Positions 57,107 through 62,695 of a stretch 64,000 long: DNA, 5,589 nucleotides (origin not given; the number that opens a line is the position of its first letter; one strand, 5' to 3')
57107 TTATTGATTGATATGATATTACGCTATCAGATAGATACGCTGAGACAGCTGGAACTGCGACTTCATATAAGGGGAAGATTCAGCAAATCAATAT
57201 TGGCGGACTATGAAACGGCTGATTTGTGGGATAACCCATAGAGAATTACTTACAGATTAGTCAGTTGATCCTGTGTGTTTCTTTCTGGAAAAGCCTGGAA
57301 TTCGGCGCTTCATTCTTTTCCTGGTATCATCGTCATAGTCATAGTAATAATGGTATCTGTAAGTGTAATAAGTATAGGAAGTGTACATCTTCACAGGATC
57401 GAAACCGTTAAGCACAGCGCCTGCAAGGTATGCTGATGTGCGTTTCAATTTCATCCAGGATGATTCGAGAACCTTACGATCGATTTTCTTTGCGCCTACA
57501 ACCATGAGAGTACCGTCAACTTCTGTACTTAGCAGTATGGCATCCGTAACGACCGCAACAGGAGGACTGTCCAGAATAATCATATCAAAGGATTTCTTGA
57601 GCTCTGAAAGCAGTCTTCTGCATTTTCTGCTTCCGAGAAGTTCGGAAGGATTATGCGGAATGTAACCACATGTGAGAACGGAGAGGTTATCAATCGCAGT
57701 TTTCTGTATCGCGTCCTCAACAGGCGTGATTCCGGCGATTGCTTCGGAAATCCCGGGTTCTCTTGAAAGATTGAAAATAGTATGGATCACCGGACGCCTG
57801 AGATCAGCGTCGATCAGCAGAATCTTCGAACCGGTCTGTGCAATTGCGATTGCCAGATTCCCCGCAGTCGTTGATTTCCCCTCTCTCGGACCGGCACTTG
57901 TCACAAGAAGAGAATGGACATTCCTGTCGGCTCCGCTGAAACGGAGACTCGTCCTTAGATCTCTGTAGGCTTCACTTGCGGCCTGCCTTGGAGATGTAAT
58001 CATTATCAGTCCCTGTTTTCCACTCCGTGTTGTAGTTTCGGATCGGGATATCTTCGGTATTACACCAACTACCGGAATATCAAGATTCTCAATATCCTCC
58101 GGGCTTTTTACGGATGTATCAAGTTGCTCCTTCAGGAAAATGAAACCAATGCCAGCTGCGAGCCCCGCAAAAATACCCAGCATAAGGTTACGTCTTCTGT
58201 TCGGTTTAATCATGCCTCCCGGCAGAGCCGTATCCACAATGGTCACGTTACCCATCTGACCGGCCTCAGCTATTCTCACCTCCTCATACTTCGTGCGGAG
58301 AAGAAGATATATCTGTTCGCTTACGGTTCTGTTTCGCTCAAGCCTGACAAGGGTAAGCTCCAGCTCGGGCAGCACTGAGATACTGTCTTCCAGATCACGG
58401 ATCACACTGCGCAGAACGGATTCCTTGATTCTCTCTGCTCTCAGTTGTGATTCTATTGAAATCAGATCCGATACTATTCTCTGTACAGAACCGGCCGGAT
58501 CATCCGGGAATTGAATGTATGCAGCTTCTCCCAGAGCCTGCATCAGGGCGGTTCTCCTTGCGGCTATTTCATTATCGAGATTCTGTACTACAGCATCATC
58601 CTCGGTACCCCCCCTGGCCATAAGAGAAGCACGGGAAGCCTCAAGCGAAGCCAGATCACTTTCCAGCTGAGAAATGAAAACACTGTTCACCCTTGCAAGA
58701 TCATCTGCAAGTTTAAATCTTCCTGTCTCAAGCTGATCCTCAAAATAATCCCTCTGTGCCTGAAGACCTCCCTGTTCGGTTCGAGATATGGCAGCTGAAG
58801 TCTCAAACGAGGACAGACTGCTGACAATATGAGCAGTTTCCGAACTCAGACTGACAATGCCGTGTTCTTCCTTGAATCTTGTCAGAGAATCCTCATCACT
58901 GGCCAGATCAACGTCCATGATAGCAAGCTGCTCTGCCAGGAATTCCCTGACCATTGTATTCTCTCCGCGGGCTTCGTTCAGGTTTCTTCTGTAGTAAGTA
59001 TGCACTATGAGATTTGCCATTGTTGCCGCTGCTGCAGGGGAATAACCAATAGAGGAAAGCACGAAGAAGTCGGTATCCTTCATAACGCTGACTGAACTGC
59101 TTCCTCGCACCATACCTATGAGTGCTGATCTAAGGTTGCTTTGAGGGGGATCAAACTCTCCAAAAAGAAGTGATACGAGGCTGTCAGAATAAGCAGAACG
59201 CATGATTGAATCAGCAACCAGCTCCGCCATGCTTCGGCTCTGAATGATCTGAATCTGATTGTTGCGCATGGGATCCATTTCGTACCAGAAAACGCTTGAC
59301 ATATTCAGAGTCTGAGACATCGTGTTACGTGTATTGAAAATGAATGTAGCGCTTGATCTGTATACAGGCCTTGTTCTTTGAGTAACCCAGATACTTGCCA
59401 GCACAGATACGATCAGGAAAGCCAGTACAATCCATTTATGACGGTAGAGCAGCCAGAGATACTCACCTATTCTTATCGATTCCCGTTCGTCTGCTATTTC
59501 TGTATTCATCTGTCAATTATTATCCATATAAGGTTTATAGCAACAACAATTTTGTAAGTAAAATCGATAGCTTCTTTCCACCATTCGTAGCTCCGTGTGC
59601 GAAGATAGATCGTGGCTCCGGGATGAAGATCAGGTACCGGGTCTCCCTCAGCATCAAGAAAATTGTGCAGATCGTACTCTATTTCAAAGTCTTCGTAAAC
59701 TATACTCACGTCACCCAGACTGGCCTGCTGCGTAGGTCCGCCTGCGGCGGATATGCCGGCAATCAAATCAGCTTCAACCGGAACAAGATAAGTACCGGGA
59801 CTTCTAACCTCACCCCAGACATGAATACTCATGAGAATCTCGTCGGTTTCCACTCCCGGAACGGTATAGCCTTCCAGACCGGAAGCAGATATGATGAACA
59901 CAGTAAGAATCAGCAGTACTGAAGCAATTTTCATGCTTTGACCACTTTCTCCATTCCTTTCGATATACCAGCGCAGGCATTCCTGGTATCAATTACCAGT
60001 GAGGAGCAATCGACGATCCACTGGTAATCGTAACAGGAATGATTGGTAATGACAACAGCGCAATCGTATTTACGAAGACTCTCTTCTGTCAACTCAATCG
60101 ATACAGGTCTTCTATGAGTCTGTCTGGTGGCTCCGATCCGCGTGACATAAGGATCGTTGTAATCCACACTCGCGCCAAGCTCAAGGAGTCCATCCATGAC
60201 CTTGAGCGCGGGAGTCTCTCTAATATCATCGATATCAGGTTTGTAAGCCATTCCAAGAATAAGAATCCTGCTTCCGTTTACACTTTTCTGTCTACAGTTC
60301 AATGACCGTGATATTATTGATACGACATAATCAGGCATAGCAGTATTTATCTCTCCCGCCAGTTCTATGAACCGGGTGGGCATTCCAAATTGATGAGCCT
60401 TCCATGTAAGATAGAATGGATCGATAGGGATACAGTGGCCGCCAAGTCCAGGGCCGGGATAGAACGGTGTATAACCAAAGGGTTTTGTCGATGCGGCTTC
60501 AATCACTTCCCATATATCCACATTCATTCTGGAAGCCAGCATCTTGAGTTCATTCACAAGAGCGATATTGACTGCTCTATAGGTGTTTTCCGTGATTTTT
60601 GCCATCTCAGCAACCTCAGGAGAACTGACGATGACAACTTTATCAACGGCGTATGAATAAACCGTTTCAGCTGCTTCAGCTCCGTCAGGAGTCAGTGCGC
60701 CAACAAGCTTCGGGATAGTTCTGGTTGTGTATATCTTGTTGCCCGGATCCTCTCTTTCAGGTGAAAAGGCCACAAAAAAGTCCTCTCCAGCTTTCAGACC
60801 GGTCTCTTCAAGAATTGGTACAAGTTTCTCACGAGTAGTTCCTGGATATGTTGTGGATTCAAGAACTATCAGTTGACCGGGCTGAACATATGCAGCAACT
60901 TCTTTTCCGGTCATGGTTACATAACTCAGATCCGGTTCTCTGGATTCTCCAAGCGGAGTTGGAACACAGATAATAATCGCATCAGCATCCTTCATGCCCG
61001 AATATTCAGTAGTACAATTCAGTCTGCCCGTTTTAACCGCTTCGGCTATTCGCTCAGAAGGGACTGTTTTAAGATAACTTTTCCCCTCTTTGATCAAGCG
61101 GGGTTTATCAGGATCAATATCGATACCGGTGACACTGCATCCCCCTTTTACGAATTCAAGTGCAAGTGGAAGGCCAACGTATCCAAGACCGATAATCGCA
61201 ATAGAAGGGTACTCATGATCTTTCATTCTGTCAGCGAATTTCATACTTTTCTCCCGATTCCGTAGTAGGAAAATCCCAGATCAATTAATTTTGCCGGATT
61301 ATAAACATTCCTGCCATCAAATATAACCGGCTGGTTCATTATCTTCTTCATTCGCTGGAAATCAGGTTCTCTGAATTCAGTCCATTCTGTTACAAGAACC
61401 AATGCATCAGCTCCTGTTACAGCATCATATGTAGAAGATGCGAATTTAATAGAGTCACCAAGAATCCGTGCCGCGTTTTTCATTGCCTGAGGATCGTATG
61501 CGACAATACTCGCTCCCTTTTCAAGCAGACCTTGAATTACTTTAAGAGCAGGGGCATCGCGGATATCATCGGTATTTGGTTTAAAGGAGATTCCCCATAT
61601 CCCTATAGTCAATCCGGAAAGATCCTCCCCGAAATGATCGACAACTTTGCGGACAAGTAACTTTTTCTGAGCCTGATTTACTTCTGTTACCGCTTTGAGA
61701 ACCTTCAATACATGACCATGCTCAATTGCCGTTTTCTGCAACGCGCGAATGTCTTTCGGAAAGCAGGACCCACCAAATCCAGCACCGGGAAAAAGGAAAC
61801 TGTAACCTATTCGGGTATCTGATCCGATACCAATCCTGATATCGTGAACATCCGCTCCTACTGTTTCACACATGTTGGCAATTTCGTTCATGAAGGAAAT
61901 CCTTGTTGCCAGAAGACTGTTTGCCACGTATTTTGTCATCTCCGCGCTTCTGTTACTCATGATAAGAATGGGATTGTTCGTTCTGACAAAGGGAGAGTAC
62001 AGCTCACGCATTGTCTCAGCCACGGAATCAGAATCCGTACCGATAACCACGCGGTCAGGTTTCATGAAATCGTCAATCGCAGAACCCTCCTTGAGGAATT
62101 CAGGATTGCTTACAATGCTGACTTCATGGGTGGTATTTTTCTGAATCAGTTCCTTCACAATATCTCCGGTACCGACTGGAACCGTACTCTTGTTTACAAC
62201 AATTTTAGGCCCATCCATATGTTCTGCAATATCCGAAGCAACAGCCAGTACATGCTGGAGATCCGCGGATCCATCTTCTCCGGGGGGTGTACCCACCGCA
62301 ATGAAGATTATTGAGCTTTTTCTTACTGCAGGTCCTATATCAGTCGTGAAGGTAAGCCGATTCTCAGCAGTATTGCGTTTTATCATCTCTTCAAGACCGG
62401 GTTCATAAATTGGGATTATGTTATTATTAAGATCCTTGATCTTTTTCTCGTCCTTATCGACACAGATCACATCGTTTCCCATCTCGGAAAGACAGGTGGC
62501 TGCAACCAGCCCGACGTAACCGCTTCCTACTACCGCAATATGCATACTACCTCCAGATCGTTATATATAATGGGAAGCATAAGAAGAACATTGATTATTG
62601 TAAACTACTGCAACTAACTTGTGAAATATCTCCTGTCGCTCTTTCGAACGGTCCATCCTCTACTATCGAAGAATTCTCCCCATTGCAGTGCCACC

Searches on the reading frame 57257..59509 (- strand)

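Call 61: search_protein_families(library=pfam, proteins=[window:57257-59509:-], max_evalue=0.00001)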
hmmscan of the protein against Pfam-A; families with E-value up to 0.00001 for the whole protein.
window:57257-59509:- (750 aa): 5 families
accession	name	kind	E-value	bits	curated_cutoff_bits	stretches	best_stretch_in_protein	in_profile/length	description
PF13807.11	GNVR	-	5.2e-15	55.6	27.7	1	384-461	3-81/82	G-rich domain on putative tyrosine kinase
PF13614.12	AAA_31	-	9e-13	49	27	1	544-661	14-139/177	AAA domain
PF10609.15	ParA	-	2.9e-08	33.9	27.1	1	534-685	6-157/246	NUBPL iron-transfer P-loop NTPase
PF01656.29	CbiA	-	2.8e-07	31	25.4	0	543-672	10-54/125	CobQ/CobB/MinD/ParA nucleotide binding domain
PF02706.20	Wzz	-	2.3e-06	28.3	25.5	1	12-100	3-89/91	Chain length determinant protein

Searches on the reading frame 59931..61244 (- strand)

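Call 89: search_protein_families(library=pfam, proteins=[window:59931-61244:-], max_evalue=0.000001)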
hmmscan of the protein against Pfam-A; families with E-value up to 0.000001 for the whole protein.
window:59931-61244:- (437 aa): 4 families
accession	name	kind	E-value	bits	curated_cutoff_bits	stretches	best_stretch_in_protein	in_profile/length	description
PF03721.20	UDPG_MGDP_dh_N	-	9.9e-41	139.8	27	1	15-190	3-181/187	UDP-glucose/GDP-mannose dehydrogenase family, NAD binding domain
PF00984.24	UDPG_MGDP_dh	-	4.6e-32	110.4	25.4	1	211-301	2-93/94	UDP-glucose/GDP-mannose dehydrogenase family, central domain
PF03720.21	UDPG_MGDP_dh_C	-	6e-23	81.6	30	1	328-424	1-101/103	UDP-glucose/GDP-mannose dehydrogenase family, UDP binding domain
PF03446.21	NAD_binding_2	-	8.7e-08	32.8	21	1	14-139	1-102/161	NAD binding domain of 6-phosphogluconate dehydrogenase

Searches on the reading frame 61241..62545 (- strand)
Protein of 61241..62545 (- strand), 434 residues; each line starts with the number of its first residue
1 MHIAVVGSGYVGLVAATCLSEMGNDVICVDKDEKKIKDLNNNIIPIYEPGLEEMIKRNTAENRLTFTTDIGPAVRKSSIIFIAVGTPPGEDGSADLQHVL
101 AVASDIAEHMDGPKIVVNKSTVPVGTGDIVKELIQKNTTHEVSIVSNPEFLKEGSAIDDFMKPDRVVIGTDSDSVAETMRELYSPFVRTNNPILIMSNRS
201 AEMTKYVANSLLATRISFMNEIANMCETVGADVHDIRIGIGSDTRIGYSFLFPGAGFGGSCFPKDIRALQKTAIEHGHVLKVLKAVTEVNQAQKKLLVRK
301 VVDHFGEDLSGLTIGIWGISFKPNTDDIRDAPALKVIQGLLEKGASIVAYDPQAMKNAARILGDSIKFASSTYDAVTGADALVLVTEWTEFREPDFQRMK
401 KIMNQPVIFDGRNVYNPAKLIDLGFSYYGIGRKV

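Call 89: search_protein_families(library=pfam, proteins=[window:61241-62545:-], max_evalue=0.000001)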
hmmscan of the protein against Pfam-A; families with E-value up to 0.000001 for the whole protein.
window:61241-62545:- (434 aa): 5 families
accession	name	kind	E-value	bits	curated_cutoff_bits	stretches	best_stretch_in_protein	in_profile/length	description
PF03721.20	UDPG_MGDP_dh_N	-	6.1e-67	225.3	27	1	1-182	1-187/187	UDP-glucose/GDP-mannose dehydrogenase family, NAD binding domain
PF03720.21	UDPG_MGDP_dh_C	-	1.2e-37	128.8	30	1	315-417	1-103/103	UDP-glucose/GDP-mannose dehydrogenase family, UDP binding domain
PF00984.24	UDPG_MGDP_dh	-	2.1e-36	124.4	25.4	1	199-291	1-93/94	UDP-glucose/GDP-mannose dehydrogenase family, central domain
PF02558.23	ApbA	-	5.8e-08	32.9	22.2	0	3-101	1-91/150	Ketopantoate reductase PanE/ApbA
PF01210.29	NAD_Gly3P_dh_N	-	3.3e-07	30.9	23.1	0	3-153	2-139/158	NAD-dependent glycerol-3-phosphate dehydrogenase N-terminus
